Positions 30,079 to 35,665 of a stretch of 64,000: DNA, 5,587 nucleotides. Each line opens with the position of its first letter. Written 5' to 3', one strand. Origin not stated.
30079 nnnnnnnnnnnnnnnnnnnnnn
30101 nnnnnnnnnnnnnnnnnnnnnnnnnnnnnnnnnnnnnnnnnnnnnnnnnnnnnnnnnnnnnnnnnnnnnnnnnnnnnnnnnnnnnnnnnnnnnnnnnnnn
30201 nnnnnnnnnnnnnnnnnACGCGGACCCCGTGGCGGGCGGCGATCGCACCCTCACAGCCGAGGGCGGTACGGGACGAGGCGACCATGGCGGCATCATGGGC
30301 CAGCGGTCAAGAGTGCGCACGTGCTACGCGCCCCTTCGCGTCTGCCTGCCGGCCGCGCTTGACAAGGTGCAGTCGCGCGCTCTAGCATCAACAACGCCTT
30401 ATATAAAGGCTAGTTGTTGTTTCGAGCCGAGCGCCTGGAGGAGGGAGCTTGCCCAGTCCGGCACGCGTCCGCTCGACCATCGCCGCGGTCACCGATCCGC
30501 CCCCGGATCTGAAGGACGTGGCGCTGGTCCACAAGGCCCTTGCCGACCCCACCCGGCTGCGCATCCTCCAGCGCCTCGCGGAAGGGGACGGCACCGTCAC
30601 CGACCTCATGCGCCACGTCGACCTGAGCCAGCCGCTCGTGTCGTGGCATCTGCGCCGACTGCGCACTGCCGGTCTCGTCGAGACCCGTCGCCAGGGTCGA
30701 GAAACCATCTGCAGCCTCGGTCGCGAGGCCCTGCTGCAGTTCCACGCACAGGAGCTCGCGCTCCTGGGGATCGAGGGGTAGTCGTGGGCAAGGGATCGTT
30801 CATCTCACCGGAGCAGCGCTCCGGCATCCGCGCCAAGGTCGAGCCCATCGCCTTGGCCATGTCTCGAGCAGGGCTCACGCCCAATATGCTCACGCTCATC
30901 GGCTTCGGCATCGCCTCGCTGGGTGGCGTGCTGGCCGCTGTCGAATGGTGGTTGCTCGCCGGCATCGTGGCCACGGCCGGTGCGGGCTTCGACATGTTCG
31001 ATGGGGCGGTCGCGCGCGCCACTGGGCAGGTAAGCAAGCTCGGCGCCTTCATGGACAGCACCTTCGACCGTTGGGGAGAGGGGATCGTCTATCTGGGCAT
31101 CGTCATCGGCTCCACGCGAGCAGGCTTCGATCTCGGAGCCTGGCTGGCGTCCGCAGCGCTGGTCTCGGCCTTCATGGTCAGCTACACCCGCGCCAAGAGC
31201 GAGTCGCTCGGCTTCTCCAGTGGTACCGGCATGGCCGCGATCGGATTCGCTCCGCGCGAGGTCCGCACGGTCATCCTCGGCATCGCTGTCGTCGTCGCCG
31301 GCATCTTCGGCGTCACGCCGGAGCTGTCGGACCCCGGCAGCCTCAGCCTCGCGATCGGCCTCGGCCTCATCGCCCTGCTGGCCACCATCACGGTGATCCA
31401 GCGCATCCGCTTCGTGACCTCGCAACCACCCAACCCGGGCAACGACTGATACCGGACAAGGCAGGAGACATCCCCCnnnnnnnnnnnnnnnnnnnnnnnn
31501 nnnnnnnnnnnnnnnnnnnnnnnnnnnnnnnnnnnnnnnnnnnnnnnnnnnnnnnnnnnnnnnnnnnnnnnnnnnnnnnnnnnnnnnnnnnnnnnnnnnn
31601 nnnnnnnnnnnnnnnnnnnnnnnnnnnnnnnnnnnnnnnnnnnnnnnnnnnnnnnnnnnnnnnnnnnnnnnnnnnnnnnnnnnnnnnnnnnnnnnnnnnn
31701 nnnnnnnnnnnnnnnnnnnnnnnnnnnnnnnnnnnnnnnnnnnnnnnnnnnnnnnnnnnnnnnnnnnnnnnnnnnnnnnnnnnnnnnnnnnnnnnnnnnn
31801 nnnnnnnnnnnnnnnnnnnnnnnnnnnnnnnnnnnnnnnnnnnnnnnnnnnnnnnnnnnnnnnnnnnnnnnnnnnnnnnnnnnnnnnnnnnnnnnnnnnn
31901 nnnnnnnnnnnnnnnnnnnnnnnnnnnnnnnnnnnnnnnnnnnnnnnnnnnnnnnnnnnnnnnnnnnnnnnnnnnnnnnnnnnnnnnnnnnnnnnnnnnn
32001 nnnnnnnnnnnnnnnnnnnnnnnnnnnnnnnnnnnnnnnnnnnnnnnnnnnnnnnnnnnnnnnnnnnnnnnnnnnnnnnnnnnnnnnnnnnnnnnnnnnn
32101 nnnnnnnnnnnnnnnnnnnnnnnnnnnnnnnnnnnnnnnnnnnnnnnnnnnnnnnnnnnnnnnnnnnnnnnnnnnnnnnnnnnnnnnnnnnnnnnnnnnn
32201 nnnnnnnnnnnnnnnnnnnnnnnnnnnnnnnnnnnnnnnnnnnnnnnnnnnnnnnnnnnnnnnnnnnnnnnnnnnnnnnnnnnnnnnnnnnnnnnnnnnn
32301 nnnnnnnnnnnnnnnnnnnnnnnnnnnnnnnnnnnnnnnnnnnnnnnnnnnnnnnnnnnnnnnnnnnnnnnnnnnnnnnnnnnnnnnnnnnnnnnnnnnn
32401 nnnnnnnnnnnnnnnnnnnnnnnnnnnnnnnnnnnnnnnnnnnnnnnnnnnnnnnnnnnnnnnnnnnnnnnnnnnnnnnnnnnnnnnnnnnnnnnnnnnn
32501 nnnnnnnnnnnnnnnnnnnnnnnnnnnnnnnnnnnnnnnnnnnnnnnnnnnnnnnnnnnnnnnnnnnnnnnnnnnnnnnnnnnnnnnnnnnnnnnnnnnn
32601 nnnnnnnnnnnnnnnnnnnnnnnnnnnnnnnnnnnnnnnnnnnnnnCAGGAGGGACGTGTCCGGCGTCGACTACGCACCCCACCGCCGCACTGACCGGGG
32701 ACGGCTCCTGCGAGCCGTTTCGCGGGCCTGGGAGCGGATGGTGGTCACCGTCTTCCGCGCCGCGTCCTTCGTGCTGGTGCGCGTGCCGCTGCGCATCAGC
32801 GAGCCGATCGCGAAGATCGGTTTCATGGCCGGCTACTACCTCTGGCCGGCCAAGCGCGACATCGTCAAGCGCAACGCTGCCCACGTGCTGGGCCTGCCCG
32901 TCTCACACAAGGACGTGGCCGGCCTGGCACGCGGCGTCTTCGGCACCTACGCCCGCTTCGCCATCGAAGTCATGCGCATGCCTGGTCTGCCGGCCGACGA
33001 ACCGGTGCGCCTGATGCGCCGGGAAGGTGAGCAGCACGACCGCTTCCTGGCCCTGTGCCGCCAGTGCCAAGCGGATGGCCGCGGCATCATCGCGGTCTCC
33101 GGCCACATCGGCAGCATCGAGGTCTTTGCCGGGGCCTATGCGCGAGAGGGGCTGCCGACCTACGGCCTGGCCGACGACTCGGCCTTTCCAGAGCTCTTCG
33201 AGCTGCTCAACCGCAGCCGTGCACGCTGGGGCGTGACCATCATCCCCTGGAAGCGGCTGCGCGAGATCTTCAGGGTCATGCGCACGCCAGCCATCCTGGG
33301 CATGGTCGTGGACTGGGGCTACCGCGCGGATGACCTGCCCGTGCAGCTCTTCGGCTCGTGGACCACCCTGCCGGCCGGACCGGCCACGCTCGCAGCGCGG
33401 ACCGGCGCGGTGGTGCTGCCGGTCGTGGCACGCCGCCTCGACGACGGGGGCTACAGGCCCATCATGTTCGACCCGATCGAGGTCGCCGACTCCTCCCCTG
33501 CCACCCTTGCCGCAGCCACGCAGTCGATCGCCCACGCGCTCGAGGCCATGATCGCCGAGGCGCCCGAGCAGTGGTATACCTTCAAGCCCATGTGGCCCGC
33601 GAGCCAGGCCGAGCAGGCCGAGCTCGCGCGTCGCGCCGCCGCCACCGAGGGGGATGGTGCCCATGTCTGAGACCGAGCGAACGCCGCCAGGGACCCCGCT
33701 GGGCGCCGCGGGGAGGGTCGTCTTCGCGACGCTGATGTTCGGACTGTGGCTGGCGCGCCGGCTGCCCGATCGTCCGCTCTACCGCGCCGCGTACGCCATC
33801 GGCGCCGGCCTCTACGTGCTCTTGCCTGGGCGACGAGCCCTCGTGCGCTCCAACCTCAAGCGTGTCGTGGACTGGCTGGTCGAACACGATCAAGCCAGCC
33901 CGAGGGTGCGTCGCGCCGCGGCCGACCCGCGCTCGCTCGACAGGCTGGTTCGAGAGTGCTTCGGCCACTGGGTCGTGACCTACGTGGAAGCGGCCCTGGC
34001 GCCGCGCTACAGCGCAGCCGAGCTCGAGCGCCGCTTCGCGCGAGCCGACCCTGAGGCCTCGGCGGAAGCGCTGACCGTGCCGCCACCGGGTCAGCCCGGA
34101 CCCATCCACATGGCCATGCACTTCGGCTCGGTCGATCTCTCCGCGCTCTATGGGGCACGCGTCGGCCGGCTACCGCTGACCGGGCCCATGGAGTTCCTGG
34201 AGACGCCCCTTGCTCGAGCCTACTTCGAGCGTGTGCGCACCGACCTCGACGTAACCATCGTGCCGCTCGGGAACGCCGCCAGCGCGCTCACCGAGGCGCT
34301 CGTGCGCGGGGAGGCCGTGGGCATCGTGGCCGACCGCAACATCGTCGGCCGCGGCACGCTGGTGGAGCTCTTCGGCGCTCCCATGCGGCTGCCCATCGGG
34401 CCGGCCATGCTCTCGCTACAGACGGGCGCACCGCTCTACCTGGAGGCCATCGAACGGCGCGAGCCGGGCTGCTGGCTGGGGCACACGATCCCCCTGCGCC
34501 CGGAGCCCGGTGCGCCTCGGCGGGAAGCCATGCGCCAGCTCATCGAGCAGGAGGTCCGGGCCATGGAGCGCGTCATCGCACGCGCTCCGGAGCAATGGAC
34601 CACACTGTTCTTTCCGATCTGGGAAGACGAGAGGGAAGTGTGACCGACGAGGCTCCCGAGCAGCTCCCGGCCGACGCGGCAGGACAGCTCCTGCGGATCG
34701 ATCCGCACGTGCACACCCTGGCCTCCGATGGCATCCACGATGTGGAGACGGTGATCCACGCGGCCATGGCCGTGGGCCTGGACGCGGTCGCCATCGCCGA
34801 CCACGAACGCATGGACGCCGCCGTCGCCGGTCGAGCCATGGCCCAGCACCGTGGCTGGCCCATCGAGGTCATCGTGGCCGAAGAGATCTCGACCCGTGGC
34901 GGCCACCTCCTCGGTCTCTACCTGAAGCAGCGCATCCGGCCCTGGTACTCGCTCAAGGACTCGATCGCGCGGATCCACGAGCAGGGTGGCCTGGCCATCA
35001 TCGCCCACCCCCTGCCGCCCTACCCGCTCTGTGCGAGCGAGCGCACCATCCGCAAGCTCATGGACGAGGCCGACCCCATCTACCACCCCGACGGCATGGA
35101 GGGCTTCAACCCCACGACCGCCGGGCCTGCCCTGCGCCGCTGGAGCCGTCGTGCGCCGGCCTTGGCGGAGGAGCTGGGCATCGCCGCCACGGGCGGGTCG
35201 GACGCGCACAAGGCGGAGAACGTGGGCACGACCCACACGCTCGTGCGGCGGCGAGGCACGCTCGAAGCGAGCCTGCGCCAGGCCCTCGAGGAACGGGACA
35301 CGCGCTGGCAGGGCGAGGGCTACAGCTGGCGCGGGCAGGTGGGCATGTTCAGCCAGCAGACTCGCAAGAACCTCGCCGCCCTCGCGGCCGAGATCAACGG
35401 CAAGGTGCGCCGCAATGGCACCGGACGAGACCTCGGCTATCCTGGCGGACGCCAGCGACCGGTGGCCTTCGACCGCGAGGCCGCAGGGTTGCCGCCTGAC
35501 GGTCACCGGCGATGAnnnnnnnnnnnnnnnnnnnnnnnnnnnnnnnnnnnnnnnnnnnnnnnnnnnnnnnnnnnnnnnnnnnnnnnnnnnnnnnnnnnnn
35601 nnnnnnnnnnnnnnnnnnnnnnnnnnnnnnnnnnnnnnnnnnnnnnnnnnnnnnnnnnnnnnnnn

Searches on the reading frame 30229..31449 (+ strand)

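Call 22: search_protein_families(library=pfam, proteins=[window:30229-31449:+], max_evalue=0.001)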
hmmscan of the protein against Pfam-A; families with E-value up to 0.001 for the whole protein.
window:30229-31449:+ (406 aa): 1 family
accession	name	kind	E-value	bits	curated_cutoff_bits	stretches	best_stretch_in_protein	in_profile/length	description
PF01066.26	CDP-OH_P_transf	-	1.3e-14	55.3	22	1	217-355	3-131/152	CDP-alcohol phosphatidyltransferase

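Call 55: search_protein_families(library=ncbifam, proteins=[window:30229-31449:+], max_evalue=0.001)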
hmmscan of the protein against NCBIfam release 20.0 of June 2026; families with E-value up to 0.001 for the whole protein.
window:30229-31449:+ (406 aa): 5 families
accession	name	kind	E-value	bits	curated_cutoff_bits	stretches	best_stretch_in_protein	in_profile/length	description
NF040950.1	archin_ph_syn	equivalog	1.1e-36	126.5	180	1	197-397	5-188/191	archaetidylinositol phosphate synthase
NF045883.1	PIPSynth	equivalog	5e-32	111.2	170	1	197-399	4-195/197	phosphatidylinositol phosphate synthase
NF052561.1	PIPSynBT1523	equivalog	4.2e-22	79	350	1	199-396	8-220/232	hypothetical protein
NF041135.1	IPPtranDIPPsyn_Thcocales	equivalog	2.5e-12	46.5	580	1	215-322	249-354/419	bifunctional L-myo-inositol-1-phosphate cytidylyltransferase/CDP-L-myo-inositol myo-inositolphosphotransferase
TIGR00473.1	pssA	equivalog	0.00028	21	107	1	247-286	26-65/153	CDP-diacylglycerol--serine O-phosphatidyltransferase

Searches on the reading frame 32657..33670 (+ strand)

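Call 8: search_protein_families(library=pfam, proteins=[window:32657-33670:+], max_evalue=0.001)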
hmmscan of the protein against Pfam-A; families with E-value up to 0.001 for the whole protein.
window:32657-33670:+ (337 aa): 1 family
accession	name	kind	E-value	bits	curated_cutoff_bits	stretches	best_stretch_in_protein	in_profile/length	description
PF03279.18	Lip_A_acyltrans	-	6.1e-25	88.4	22.3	1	35-313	21-293/295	Bacterial lipid A biosynthesis acyltransferase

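Call 55: search_protein_families(library=ncbifam, proteins=[window:32657-33670:+], max_evalue=0.001)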
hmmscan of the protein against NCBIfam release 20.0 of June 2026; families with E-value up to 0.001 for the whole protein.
window:32657-33670:+ (337 aa): 9 families
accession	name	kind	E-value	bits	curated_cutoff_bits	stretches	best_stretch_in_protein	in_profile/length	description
NF005919.0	PRK07920.1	equivalog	5.7e-29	101.1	209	1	29-325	11-305/311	phosphatidylinositol mannoside acyltransferase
NF006270.0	PRK08419.1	equivalog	1.6e-22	80.2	248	1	27-313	4-288/298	lipid A biosynthesis lauroyl acyltransferase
NF006487.0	PRK08905.1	equivalog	1.3e-13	50.7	281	1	39-306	9-266/290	lysophospholipid acyltransferase family protein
TIGR02207.1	lipid_A_htrB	subfamily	2.1e-11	43.8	297.8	1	135-307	113-285/303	LpxL/LpxP family Kdo(2)-lipid IV(A) lauroyl/palmitoleoyl acyltransferase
NF006437.0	PRK08733.1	equivalog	8.1e-11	41.6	540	1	133-307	117-288/306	LpxL/LpxP family Kdo(2)-lipid IV(A) lauroyl/palmitoleoyl acyltransferase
NF005340.0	PRK06860.1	subfamily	6.9e-09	35.3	398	1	134-307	118-291/309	lipid A biosynthesis lauroyl acyltransferase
NF004191.0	PRK05646.1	equivalog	7.8e-09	35.1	491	1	38-308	26-290/310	lipid A biosynthesis lauroyl acyltransferase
NF005120.0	PRK06553.1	equivalog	1.6e-06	27.7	273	1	134-313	124-306/308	lipid A biosynthesis lauroyl acyltransferase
NF006432.0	PRK08706.1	equivalog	6.2e-05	22.4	384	1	38-308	9-273/289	lipid A biosynthesis lauroyl acyltransferase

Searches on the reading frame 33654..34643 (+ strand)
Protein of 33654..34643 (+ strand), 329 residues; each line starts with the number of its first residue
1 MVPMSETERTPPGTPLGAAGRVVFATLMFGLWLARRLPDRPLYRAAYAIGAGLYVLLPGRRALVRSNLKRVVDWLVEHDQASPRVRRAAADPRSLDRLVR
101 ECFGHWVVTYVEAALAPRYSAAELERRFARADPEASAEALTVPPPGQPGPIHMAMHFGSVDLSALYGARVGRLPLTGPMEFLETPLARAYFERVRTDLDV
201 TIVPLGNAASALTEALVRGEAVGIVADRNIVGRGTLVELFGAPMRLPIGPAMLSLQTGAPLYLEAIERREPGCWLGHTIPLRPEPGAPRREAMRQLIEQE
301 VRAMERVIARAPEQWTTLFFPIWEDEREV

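Call 8: search_protein_families(library=pfam, proteins=[window:33654-34643:+], max_evalue=0.001)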
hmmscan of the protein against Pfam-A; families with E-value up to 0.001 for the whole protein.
window:33654-34643:+ (329 aa): 1 family
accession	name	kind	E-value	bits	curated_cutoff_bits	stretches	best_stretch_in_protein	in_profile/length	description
PF03279.18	Lip_A_acyltrans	-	1.7e-17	64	22.3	1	28-318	20-289/295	Bacterial lipid A biosynthesis acyltransferase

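Call 55: search_protein_families(library=ncbifam, proteins=[window:33654-34643:+], max_evalue=0.001)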
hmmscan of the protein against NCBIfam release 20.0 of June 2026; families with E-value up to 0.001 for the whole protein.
window:33654-34643:+ (329 aa): 5 families
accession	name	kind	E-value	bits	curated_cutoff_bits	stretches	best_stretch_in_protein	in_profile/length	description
NF005919.0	PRK07920.1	equivalog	2.3e-25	89.3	209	1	26-326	14-296/311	phosphatidylinositol mannoside acyltransferase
NF004569.0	PRK05906.1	equivalog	2.8e-10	39.6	439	1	198-318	188-308/454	lipid A biosynthesis lauroyl acyltransferase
NF006487.0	PRK08905.1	equivalog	9.7e-08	31.4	281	1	94-315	51-266/290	lysophospholipid acyltransferase family protein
NF005399.0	PRK06946.1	subfamily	6.4e-05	22.3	343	1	31-243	14-206/294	lipid A biosynthesis lauroyl acyltransferase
NF006270.0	PRK08419.1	equivalog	8.6e-05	22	248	1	96-315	65-281/298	lipid A biosynthesis lauroyl acyltransferase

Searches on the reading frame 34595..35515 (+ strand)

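Call 8: search_protein_families(library=pfam, proteins=[window:34595-35515:+], max_evalue=0.001)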
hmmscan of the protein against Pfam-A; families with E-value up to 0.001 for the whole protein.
window:34595-35515:+ (306 aa): 2 families
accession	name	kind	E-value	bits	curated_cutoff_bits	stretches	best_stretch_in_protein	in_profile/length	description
PF13263.12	PHP_C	-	1.7e-12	47.1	21.3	1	183-236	3-56/56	PHP-associated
PF02811.25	PHP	-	1.1e-06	29.6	26.4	1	37-101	2-66/164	PHP domain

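Call 55: search_protein_families(library=ncbifam, proteins=[window:34595-35515:+], max_evalue=0.001)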
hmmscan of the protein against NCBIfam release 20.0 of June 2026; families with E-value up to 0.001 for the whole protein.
window:34595-35515:+ (306 aa): 9 families
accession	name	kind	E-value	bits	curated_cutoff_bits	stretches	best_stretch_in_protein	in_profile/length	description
NF038032.1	CehA_McbA_metalo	domain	4.4e-21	75.6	80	1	34-232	4-209/315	CehA/McbA family metallohydrolase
NF047791.1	RNaseRnm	equivalog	6.9e-15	55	375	2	35-101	3-69/275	RNase RNM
NF041577.1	nside_bi_sphtase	equivalog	2.2e-13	50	400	2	117-210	170-255/276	3',5'-nucleoside bisphosphate phosphatase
NF041661.1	Cycl_ph_dihydrol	equivalog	3.2e-06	26.7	500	0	37-111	2-80/259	phosphoribosyl 1,2-cyclic phosphate 1,2-diphosphodiesterase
NF045780.1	TrlF_fam_ATP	equivalog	6.5e-06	25.1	350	1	34-108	7-95/944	TrlF family AAA-like ATPase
NF005928.0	PRK07945.1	equivalog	0.00015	21.2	250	1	26-72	91-137/337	PHP domain-containing protein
NF006251.0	PRK08392.1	equivalog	0.00019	21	212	0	35-71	2-38/216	hypothetical protein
NF006375.0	PRK08609.1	equivalog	0.00079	18.1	426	0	33-73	335-375/571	DNA polymerase/3'-5' exonuclease PolX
NF006702.0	PRK09248.1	domain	0.00097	18.7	264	0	34-73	4-45/246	PHP domain-containing protein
